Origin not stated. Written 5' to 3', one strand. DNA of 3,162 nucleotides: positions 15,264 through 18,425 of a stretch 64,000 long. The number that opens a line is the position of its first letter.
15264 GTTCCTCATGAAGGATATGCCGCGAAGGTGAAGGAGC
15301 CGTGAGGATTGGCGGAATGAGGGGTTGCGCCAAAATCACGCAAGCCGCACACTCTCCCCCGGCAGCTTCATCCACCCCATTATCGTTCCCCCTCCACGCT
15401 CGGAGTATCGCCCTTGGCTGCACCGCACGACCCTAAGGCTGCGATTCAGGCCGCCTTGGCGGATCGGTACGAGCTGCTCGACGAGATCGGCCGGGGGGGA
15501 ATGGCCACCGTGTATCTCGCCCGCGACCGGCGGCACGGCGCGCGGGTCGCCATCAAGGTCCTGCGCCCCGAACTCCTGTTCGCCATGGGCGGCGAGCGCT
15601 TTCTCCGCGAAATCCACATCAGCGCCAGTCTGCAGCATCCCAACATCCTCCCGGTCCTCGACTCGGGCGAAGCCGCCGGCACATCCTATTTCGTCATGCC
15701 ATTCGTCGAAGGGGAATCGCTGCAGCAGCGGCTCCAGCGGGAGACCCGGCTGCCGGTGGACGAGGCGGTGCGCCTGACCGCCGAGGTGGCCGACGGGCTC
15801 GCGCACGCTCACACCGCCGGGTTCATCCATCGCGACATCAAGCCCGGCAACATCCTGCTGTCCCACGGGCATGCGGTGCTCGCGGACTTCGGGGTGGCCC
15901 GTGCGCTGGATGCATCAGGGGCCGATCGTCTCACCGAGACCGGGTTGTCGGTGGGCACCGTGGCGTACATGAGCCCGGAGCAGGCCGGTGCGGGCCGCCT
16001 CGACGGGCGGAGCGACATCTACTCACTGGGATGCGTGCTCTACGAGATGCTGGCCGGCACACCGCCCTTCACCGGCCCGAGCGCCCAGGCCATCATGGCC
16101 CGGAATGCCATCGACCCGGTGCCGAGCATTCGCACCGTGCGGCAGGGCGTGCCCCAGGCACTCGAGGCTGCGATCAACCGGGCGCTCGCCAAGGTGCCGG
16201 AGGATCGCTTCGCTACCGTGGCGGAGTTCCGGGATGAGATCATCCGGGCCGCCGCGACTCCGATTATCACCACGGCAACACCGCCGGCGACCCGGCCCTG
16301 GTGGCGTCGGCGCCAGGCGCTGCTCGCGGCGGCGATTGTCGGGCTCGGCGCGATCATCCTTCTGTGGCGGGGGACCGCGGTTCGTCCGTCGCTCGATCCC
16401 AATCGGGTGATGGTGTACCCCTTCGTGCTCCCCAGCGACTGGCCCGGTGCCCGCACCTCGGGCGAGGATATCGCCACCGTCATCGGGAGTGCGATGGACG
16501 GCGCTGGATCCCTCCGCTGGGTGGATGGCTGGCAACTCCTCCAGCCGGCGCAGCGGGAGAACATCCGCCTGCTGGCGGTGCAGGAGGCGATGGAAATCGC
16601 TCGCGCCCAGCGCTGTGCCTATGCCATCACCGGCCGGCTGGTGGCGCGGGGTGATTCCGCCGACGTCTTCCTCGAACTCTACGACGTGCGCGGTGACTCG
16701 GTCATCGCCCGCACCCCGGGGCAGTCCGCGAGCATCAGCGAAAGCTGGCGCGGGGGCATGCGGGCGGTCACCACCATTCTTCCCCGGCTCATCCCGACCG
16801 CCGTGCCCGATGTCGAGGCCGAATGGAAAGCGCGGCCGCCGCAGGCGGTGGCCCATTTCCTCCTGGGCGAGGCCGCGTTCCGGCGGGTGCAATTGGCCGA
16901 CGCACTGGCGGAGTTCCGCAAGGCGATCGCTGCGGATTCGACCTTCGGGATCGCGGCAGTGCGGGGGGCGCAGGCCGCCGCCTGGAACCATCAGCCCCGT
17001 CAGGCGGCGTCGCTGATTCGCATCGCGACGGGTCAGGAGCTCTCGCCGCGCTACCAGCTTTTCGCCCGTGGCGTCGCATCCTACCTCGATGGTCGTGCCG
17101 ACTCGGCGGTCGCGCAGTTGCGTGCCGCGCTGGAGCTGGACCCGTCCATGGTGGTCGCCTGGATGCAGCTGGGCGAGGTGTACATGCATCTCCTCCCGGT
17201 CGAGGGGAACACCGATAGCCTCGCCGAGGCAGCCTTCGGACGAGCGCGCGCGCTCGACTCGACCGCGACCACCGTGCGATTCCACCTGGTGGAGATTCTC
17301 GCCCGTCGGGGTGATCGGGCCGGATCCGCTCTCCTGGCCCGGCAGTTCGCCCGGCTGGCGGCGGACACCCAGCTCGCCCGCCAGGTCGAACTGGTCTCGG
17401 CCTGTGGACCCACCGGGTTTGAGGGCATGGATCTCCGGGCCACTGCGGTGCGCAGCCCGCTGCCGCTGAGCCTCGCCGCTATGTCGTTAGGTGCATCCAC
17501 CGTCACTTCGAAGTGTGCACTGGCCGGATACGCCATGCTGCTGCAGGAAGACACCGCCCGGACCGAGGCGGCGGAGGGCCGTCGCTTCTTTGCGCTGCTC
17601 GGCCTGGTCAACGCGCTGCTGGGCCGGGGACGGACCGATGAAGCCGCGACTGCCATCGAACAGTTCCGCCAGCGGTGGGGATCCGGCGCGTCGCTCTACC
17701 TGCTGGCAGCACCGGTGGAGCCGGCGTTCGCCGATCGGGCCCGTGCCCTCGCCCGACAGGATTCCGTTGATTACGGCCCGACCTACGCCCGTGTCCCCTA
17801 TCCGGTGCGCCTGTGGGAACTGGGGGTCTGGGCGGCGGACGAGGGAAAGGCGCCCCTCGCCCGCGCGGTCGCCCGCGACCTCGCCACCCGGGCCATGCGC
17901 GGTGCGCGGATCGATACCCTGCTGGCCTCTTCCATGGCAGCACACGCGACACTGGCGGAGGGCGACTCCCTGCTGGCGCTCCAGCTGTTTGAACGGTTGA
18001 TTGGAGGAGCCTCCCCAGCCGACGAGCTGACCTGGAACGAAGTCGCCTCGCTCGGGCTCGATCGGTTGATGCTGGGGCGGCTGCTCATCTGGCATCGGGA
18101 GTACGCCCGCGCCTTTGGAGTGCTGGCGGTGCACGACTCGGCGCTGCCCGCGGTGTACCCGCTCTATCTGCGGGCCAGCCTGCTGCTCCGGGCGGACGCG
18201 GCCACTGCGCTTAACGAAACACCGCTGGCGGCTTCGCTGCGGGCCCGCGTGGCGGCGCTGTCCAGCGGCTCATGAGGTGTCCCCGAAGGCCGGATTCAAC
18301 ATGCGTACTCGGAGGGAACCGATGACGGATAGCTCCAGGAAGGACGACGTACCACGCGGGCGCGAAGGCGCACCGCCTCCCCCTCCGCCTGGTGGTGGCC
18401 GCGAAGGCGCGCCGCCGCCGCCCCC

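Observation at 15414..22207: Candidate three-gene module: membrane Ser/Thr kinase (TPR-like sensor), polyproline miniprotein, caspase/hydrolase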

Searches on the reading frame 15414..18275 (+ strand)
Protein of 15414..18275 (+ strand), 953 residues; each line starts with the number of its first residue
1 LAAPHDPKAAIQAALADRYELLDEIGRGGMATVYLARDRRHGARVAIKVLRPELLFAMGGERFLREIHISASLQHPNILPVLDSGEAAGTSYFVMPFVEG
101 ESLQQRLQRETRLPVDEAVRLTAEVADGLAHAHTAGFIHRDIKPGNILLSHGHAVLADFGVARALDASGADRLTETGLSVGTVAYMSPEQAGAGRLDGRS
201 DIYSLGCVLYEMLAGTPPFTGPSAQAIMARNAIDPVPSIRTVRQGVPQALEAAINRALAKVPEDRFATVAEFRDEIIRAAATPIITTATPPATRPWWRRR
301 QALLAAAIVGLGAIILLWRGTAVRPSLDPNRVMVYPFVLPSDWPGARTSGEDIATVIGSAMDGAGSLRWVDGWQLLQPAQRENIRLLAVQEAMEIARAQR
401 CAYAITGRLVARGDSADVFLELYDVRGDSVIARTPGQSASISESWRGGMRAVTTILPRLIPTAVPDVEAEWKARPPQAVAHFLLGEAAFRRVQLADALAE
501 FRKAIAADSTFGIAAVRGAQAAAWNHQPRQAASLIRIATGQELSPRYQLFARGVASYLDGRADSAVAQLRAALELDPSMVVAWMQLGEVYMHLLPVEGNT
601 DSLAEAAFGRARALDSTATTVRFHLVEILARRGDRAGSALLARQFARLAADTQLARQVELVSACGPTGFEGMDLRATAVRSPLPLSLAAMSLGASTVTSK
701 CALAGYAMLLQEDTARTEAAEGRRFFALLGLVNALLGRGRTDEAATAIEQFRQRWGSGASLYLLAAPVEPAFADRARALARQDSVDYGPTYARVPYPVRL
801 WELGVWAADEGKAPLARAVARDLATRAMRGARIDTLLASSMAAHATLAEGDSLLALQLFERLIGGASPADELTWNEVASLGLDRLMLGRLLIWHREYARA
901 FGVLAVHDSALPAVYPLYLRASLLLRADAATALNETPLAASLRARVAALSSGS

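Call 6: search_protein_families(library=pfam, proteins=[window:15414-18275:+], max_evalue=0.01)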
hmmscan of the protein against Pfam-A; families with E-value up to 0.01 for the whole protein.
window:15414-18275:+ (953 aa): 11 families
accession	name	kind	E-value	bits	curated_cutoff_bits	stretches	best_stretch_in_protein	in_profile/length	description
PF00069.31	Pkinase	-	1.5e-50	172.5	31.7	1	19-266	1-252/263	Protein kinase domain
PF07714.23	PK_Tyr_Ser-Thr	-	3.8e-32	112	23.1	1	21-265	3-248/258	Protein tyrosine and serine/threonine kinase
PF03109.22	ABC1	-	2.7e-08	33.7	22.9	1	86-176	138-228/244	ABC1 atypical kinase-like domain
PF23914.1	TPR_CcmH_CycH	-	5.5e-06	26.7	42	1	569-639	39-104/158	Cytochrome c-type biogenesis protein H TPR domain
PF07719.23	TPR_2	-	8.8e-06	25.9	27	0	549-578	4-33/34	Tetratricopeptide repeat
PF13414.12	TPR_11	-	1.7e-05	24.8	26.8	1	559-591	7-39/42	TPR repeat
PF00515.34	TPR_1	-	0.00046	20.3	27.8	0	478-510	1-33/34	Tetratricopeptide repeat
PF13432.12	TPR_16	-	0.00083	20.2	32.7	1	472-509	25-62/65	Tetratricopeptide repeat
PF01636.29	APH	-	0.0033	17.6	23.2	0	115-162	147-197/239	Phosphotransferase enzyme family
PF24575.1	TPR_Slam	-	0.004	18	35.2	0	549-590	50-91/104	Surface lipoprotein assembly modifier, N-terminal TPR repeats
PF14559.12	TPR_19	-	0.0089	16.8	25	0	559-592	4-37/68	Tetratricopeptide repeat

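Call 7: search_protein_families(library=padloc, proteins=[window:15414-18275:+], max_evalue=0.01)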
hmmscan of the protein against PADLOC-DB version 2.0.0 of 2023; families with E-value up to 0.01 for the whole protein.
window:15414-18275:+ (953 aa): 33 families (the best 25 are shown)
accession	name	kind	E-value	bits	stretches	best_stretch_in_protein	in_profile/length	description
PDLC04042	PD-T4-6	-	3.5e-91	303.9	1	14-282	6-275/292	-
PDLC04061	PD-T4-6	-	4.1e-91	305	1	10-284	9-288/510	-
PDLC04053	PD-T4-6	-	4.5e-89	297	1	16-302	8-294/311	-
PDLC04043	PD-T4-6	-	2e-85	285.6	1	15-293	13-291/452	-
PDLC04060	PD-T4-6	-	1.7e-80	269.3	1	12-278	3-268/486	-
PDLC04054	PD-T4-6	-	5.7e-79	264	1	15-302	8-297/347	-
PDLC04047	PD-T4-6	-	2.1e-78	261.7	1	11-277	4-270/327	-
PDLC04039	PD-T4-6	-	3.2e-75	251.9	1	16-274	13-270/458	-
PDLC04052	PD-T4-6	-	2e-73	246.3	1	12-284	4-281/496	-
PDLC04057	PD-T4-6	-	3.3e-73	245.2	1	13-281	4-272/443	-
PDLC04048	PD-T4-6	-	1.4e-72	243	1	13-278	6-271/354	-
PDLC04138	mad6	-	5.9e-71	238.2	1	13-271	47-305/659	mads_6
PDLC04041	PD-T4-6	-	9.6e-68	227.4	1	12-282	23-295/443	-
PDLC04040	PD-T4-6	-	1.3e-66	223.5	1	25-283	2-269/547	-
PDLC01088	C3a189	-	1.6e-55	187.1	1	25-323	5-286/840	kinase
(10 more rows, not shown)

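Call 96: search_protein_families(library=ncbifam, proteins=[window:15414-18275:+], max_evalue=0.001)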
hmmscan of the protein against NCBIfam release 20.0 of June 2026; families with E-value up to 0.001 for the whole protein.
window:15414-18275:+ (953 aa): 19 families
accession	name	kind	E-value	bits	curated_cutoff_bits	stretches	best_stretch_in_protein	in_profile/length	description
NF033483.0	PknB_PASTA_kin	equivalog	2.9e-92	310.5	450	1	12-282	2-271/563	Stk1 family PASTA domain-containing Ser/Thr kinase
NF052427.1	StpK7MSMEG_1200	equivalog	7.4e-56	189.8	900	1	17-313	7-309/601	serine/threonine protein kinase StpK7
NF047741.1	antiphage_MADS6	equivalog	5.1e-45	154.1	460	2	116-281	299-462/612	methylation-associated defense system protein kinase MAD6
NF009651.0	PRK13184.1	equivalog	8.5e-45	153.1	839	1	17-276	2-287/932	serine/threonine-protein kinase PknD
TIGR03903.1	TOMM_kin_cyc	equivalog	8.4e-41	139.8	705.75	1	42-269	3-237/1267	TOMM system kinase/cyclase fusion protein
NF053615.1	SerThrKinAfsKStmc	equivalog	5.6e-32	111.3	1300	1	19-223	15-217/809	protein serine/threonine kinase AfsK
NF038150.1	lanthi_synth_IV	equivalog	7.4e-30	104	650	1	7-293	178-467/851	class IV lanthionine synthetase LanL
NF033442.0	BREX_PglW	equivalog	2.2e-27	95.3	990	2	6-274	500-764/1391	BREX system serine/threonine kinase PglW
NF038151.1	lanthi_synth_III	equivalog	2.4e-13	49.4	575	1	33-222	236-432/833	class III lanthionine synthetase LanKC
NF043056.1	T4SS_LegK1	equivalog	2.5e-09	36.3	550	1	80-211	143-282/516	Dot/Icm T4SS effector kinase LegK1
NF011464.0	PRK14879.1-7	equivalog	5.8e-09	36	246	1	93-169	83-159/221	Kae1-associated kinase Bud32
TIGR03724.2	arch_bud32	equivalog_domain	1e-07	31.7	125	1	91-164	68-133/193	KEOPS complex kinase/ATPase Bud32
NF058632.1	SerThrKinPrkT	equivalog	1.5e-07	30.7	280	1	17-152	21-153/322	serine/threonine protein kinase PrkT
NF011463.0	PRK14879.1-4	equivalog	8.3e-06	25.4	188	1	45-163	47-161/237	Kae1-associated kinase Bud32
NF007174.0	PRK09605.1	equivalog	4.6e-05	22.1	447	1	80-165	401-476/535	bifunctional N(6)-L-threonylcarbamoyladenine synthase/serine/threonine protein kinase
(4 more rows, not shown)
